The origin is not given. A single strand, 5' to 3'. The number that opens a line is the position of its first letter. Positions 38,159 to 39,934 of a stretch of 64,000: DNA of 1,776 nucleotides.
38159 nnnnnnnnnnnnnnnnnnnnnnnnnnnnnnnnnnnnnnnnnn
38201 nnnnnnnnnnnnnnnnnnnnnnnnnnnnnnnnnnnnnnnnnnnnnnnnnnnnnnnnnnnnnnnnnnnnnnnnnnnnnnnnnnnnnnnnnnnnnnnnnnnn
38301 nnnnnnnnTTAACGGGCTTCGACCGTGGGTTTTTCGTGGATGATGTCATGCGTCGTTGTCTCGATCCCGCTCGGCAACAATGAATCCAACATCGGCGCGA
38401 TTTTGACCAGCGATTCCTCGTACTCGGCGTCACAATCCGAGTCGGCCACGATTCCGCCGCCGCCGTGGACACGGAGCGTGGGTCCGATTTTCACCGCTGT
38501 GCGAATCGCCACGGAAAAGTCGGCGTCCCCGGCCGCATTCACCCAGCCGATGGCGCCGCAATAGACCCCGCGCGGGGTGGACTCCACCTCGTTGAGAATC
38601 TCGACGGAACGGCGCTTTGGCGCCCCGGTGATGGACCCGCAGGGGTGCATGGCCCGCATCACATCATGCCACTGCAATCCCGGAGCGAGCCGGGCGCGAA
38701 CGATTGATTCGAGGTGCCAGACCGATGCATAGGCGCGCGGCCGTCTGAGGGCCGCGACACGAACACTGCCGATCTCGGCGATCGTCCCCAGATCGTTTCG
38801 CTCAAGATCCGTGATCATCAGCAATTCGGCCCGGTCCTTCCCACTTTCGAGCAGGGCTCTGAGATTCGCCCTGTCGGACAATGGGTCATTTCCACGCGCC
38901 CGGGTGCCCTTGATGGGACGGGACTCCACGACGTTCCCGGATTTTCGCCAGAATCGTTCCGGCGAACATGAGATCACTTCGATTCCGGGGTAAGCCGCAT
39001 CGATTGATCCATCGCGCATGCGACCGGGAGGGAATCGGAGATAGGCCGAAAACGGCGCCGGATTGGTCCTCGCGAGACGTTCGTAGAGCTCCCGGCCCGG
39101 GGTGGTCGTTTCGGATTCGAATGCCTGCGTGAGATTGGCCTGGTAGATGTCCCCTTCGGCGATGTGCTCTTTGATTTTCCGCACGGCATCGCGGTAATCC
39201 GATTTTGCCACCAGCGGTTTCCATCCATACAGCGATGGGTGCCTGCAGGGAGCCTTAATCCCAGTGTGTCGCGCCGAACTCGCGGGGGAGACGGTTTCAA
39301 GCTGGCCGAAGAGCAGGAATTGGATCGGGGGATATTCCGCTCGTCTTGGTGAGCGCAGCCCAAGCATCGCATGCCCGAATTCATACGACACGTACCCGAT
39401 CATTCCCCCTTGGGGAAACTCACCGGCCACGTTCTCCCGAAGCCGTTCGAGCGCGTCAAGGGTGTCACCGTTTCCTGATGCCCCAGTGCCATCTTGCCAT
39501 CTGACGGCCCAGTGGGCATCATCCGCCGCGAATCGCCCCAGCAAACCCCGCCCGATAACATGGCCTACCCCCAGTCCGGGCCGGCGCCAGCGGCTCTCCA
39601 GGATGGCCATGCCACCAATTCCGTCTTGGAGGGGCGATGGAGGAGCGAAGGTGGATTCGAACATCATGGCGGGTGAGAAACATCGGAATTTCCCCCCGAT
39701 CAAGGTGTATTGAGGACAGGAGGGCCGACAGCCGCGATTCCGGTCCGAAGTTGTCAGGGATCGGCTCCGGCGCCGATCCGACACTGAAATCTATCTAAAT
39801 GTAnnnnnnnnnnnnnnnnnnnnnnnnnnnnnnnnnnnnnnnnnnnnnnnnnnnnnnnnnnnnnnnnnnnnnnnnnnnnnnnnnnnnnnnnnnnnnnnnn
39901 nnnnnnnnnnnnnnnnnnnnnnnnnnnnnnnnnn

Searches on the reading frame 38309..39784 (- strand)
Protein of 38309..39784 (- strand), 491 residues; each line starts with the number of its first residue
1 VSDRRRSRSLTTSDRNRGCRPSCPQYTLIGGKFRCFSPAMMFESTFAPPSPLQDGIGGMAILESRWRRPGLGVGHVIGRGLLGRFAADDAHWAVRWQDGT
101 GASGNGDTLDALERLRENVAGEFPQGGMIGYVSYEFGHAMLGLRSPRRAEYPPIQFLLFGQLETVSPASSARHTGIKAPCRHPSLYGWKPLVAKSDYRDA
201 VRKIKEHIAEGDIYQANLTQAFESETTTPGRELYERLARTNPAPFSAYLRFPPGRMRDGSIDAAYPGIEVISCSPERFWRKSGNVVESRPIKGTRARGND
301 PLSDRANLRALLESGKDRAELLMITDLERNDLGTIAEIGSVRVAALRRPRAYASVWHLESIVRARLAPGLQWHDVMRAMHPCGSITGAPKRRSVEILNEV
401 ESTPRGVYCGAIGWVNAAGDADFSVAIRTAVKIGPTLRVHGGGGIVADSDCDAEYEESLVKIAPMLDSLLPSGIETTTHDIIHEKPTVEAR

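Call 48: search_protein_families(library=pfam, proteins=[window:38309-39784:-], max_evalue=0.001)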
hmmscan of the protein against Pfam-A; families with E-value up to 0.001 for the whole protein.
window:38309-39784:- (491 aa): 1 family
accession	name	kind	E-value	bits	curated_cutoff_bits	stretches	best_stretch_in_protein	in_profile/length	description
PF00425.24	Chorismate_bind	-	7.8e-84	281.7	27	1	194-461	2-257/257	chorismate binding enzyme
